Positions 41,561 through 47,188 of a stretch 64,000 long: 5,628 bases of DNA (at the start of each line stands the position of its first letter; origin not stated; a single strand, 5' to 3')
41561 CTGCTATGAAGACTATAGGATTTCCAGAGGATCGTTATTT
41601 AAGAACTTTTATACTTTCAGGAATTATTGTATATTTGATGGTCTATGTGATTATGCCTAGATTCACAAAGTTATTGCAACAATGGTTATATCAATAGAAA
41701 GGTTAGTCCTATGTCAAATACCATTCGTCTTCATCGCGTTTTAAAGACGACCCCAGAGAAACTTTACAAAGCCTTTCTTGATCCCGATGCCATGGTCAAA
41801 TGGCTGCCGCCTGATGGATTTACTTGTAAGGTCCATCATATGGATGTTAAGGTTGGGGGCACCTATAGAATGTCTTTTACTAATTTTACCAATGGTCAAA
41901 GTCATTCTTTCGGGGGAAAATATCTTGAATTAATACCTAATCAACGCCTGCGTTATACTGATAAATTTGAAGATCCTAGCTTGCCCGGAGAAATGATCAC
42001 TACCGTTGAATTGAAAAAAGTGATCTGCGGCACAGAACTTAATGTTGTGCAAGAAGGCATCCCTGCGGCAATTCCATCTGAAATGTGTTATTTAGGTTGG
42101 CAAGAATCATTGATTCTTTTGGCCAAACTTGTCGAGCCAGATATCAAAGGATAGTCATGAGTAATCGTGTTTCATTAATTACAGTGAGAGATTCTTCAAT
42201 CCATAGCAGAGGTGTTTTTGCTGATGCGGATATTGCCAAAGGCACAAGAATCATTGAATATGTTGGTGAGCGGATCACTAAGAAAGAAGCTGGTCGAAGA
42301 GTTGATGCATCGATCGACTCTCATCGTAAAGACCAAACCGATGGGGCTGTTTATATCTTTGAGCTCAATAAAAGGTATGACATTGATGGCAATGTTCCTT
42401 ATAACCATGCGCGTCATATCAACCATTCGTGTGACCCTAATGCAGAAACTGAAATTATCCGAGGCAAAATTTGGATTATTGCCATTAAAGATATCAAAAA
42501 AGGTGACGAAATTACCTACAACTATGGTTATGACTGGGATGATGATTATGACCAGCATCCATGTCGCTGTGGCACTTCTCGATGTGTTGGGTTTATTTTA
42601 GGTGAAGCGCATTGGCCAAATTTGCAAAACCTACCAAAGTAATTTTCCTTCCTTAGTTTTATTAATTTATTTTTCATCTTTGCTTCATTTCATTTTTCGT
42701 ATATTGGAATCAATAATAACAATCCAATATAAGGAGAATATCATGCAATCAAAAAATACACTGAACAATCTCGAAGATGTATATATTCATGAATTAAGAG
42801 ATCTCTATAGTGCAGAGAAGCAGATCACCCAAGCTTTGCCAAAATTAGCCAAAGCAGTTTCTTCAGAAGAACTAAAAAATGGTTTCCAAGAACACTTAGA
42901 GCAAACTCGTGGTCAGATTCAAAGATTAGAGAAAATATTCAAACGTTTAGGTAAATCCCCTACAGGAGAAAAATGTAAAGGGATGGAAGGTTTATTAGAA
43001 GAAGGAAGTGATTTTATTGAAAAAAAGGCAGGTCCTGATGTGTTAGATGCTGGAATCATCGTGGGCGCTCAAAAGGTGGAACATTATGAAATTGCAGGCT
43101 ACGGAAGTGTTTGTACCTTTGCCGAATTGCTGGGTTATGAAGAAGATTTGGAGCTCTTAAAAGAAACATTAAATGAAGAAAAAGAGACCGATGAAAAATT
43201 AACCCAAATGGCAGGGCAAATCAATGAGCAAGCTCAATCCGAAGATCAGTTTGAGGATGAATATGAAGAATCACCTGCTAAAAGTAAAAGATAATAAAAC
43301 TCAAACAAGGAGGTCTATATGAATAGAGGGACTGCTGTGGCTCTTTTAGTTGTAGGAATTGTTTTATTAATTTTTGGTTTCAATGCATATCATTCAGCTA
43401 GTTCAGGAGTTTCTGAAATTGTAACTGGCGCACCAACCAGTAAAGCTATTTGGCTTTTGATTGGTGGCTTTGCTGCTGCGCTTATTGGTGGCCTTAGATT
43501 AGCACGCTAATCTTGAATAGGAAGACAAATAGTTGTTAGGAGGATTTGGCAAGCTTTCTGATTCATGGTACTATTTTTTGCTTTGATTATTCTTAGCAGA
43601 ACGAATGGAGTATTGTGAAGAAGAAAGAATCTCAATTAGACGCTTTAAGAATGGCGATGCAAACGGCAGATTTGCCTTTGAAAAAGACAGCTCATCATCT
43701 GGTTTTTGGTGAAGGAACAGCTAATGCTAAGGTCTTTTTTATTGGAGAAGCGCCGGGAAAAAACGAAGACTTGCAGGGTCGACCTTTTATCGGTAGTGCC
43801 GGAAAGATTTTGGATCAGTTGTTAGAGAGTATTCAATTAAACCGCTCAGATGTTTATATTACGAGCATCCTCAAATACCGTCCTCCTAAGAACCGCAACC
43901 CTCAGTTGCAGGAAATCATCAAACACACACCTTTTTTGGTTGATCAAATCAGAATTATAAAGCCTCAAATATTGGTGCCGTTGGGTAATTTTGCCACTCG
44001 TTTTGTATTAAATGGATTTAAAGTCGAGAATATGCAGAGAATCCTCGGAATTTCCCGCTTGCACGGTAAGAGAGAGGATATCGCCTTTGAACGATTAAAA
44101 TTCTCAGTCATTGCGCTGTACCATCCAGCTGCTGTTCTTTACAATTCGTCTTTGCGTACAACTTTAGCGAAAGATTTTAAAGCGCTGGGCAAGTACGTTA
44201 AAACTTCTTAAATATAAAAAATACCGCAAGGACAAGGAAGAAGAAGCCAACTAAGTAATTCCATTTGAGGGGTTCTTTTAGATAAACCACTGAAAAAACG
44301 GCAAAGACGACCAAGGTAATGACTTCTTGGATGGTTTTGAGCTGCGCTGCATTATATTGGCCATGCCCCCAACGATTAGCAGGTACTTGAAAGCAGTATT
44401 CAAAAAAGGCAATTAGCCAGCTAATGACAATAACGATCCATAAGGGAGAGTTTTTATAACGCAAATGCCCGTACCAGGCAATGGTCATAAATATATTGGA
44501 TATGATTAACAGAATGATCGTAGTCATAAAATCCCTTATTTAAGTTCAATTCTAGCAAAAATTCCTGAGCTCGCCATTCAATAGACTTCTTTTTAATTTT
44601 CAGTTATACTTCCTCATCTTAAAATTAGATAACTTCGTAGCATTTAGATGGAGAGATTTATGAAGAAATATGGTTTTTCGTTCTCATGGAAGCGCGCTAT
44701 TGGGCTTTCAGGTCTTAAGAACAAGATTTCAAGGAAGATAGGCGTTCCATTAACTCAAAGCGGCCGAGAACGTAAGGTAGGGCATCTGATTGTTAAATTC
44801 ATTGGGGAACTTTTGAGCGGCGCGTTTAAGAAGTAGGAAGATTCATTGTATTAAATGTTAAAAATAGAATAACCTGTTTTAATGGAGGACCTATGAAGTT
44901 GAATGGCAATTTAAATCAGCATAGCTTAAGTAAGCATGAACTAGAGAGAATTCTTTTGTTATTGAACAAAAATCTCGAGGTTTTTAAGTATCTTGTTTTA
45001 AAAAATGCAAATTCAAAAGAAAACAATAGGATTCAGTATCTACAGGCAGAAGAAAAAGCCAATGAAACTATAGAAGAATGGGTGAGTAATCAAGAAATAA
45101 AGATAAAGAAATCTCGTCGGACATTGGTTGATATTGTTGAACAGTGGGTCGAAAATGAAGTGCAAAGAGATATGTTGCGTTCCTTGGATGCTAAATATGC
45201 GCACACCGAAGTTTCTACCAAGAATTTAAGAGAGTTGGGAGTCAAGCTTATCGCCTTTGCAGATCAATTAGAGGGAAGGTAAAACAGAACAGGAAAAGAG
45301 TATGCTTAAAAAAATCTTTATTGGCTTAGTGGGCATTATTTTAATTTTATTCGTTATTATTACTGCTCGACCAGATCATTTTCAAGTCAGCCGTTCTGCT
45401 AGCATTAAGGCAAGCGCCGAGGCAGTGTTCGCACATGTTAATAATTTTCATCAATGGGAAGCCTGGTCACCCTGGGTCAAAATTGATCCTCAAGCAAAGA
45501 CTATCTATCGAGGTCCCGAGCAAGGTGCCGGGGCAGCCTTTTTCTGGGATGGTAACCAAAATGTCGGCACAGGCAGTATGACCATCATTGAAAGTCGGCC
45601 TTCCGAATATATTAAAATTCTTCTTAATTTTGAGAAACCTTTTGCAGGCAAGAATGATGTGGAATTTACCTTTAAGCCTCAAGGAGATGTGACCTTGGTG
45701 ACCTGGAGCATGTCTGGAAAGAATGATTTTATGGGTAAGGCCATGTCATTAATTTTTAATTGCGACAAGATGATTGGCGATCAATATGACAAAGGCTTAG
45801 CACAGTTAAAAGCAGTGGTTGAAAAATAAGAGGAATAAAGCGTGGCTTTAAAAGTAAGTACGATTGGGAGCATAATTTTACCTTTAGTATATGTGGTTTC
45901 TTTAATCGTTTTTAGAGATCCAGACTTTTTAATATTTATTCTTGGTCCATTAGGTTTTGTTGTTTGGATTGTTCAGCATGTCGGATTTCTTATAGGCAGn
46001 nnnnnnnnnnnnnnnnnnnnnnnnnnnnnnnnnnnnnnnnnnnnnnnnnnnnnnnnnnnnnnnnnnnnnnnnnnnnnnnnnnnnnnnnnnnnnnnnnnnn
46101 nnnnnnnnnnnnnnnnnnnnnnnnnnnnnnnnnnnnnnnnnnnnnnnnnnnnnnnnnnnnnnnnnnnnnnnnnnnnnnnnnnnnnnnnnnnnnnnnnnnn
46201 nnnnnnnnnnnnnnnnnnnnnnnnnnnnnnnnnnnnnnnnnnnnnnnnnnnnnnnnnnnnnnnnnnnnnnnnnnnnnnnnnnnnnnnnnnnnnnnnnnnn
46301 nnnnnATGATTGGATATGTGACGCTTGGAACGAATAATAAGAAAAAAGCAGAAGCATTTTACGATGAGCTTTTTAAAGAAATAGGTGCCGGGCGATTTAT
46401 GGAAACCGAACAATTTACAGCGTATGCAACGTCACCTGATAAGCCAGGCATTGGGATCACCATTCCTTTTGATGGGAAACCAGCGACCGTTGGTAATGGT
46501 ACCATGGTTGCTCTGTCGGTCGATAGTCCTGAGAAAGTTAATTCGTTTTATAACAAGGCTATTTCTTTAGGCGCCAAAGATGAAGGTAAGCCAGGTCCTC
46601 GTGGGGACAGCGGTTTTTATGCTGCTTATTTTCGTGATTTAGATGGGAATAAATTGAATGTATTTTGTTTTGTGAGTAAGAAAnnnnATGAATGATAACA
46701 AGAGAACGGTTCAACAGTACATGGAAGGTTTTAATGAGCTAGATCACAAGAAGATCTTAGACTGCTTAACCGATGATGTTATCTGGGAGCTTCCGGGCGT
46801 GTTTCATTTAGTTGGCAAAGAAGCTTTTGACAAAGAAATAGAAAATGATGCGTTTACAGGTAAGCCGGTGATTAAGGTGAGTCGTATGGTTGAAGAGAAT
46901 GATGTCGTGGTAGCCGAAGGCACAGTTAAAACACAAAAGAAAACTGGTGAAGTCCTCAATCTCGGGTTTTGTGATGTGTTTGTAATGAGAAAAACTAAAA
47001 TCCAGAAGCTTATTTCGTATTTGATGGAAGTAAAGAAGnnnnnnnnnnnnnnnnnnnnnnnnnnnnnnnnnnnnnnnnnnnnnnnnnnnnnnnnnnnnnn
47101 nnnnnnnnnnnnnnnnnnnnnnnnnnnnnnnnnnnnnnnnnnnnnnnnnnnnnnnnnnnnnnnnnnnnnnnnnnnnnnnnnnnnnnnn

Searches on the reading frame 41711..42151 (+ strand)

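Call 53: search_protein_families(library=pfam, proteins=[window:41711-42151:+], max_evalue=0.01)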
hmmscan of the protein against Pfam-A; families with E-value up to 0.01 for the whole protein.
window:41711-42151:+ (147 aa): 1 family
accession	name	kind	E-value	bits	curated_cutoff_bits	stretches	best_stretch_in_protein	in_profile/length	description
PF08327.17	AHSA1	-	1.5e-30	106.4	22.1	1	12-142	1-125/125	Activator of Hsp90 ATPase homolog 1-like protein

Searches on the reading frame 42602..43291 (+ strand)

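Call 53: search_protein_families(library=pfam, proteins=[window:42602-43291:+], max_evalue=0.01)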
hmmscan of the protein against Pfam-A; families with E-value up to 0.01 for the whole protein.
window:42602-43291:+ (230 aa): 2 families
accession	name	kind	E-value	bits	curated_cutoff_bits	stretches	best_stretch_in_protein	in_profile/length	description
PF05974.18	DUF892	-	2.2e-59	200.5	23.7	1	57-210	2-157/159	Domain of unknown function (DUF892)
PF09537.16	DUF2383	-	0.00027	21.5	30.8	1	62-122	3-63/111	Domain of unknown function (DUF2383)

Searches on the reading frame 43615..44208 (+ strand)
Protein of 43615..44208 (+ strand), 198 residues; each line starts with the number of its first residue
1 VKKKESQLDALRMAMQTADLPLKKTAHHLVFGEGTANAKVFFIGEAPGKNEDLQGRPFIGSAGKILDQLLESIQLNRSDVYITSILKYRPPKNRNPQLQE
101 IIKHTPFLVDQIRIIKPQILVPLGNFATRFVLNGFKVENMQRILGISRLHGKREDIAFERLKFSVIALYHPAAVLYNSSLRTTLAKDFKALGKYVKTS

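Call 53: search_protein_families(library=pfam, proteins=[window:43615-44208:+], max_evalue=0.01)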
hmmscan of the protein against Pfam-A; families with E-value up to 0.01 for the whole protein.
window:43615-44208:+ (198 aa): 1 family
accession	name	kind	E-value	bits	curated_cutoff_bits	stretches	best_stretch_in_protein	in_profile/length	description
PF03167.25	UDG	-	1.5e-32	113.1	24.3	1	31-182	1-129/141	Uracil DNA glycosylase superfamily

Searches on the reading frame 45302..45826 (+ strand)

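Call 53: search_protein_families(library=pfam, proteins=[window:45302-45826:+], max_evalue=0.01)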
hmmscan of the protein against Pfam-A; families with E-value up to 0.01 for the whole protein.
window:45302-45826:+ (175 aa): 3 families
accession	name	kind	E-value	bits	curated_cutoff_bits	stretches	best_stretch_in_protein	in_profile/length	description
PF10604.15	Polyketide_cyc2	-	3.6e-12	47.2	27.4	1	27-174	2-142/142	Polyketide cyclase / dehydrase and lipid transport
PF08327.17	AHSA1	-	2.8e-05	24.8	22.1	1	36-147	1-106/125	Activator of Hsp90 ATPase homolog 1-like protein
PF03364.25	Polyketide_cyc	-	0.0039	17.9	23.4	1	35-73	1-36/126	Polyketide cyclase / dehydrase and lipid transport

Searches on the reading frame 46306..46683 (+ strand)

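Call 6: search_protein_families(library=ncbifam, proteins=[window:46306-46683:+], max_evalue=1)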
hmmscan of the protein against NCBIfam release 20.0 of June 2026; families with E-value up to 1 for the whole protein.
window:46306-46683:+ (126 aa): 0 families

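Call 7: search_protein_families(library=pfam, proteins=[window:46306-46683:+], max_evalue=1)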
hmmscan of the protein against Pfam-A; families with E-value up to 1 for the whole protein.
window:46306-46683:+ (126 aa): 1 family
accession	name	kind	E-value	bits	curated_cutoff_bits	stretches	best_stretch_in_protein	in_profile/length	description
PF00903.31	Glyoxalase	-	4.5e-07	30.7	20.6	1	2-118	2-120/121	Glyoxalase/Bleomycin resistance protein/Dioxygenase superfamily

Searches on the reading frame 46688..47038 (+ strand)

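Call 6: search_protein_families(library=ncbifam, proteins=[window:46688-47038:+], max_evalue=1)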
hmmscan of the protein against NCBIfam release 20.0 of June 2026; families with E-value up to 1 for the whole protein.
window:46688-47038:+ (117 aa): 3 families
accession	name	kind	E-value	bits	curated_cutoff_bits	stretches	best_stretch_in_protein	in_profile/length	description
NF006089.0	PRK08241.1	subfamily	0.00019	20.6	240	1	4-112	219-326/343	RNA polymerase subunit sigma-70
TIGR02246.1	TIGR02246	subfamily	0.027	14.5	33.95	1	8-52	10-54/128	SgcJ/EcaC family oxidoreductase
TIGR02096.1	TIGR02096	subfamily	0.042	14.2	97.1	1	6-86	2-85/129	ketosteroid isomerase-related protein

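Call 7: search_protein_families(library=pfam, proteins=[window:46688-47038:+], max_evalue=1)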
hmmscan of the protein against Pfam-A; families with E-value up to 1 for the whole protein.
window:46688-47038:+ (117 aa): 5 families
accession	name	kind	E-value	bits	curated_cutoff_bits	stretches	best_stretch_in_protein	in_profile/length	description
PF12680.13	SnoaL_2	-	7.2e-13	49.5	27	1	8-105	1-99/102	SnoaL-like domain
PF07366.18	SnoaL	-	0.00075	19.8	28.4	1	6-90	2-86/126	SnoaL-like polyketide cyclase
PF07858.18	LEH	-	0.07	13.9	24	1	3-107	2-106/122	Limonene-1,2-epoxide hydrolase catalytic domain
PF14534.12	DUF4440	-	0.11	13.4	25.2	1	7-95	4-93/107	Domain of unknown function (DUF4440)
PF13577.12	SnoaL_4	-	0.11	12.9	24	1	6-81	11-81/126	SnoaL-like domain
